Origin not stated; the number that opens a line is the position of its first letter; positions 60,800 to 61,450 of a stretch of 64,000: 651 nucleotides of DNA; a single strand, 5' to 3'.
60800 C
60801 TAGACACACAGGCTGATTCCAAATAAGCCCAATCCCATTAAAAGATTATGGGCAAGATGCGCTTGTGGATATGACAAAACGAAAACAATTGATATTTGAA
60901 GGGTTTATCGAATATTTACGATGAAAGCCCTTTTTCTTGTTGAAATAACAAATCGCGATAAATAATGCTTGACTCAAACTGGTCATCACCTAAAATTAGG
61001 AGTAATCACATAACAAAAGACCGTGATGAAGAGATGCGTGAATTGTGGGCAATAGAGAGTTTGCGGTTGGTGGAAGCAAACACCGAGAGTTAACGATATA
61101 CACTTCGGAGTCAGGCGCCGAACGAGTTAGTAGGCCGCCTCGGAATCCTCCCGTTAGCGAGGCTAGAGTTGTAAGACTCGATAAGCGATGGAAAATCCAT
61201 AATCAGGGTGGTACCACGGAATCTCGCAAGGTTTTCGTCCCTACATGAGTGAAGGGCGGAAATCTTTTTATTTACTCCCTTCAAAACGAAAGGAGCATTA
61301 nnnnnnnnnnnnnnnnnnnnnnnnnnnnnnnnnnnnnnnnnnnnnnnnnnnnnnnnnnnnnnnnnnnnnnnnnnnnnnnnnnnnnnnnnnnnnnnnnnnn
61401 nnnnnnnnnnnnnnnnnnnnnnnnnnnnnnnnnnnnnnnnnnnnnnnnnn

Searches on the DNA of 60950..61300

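Call 104: search_rna_families(source=window, start=60950, end=61300, threshold=gathering, show_alignments=1)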
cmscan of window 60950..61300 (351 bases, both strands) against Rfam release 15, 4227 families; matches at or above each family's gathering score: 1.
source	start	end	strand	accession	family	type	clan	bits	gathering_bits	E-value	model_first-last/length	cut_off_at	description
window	61014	61245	+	RF00230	T-box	Cis-reg; leader;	-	99.4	93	6.1e-23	1-219/219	no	T-box leader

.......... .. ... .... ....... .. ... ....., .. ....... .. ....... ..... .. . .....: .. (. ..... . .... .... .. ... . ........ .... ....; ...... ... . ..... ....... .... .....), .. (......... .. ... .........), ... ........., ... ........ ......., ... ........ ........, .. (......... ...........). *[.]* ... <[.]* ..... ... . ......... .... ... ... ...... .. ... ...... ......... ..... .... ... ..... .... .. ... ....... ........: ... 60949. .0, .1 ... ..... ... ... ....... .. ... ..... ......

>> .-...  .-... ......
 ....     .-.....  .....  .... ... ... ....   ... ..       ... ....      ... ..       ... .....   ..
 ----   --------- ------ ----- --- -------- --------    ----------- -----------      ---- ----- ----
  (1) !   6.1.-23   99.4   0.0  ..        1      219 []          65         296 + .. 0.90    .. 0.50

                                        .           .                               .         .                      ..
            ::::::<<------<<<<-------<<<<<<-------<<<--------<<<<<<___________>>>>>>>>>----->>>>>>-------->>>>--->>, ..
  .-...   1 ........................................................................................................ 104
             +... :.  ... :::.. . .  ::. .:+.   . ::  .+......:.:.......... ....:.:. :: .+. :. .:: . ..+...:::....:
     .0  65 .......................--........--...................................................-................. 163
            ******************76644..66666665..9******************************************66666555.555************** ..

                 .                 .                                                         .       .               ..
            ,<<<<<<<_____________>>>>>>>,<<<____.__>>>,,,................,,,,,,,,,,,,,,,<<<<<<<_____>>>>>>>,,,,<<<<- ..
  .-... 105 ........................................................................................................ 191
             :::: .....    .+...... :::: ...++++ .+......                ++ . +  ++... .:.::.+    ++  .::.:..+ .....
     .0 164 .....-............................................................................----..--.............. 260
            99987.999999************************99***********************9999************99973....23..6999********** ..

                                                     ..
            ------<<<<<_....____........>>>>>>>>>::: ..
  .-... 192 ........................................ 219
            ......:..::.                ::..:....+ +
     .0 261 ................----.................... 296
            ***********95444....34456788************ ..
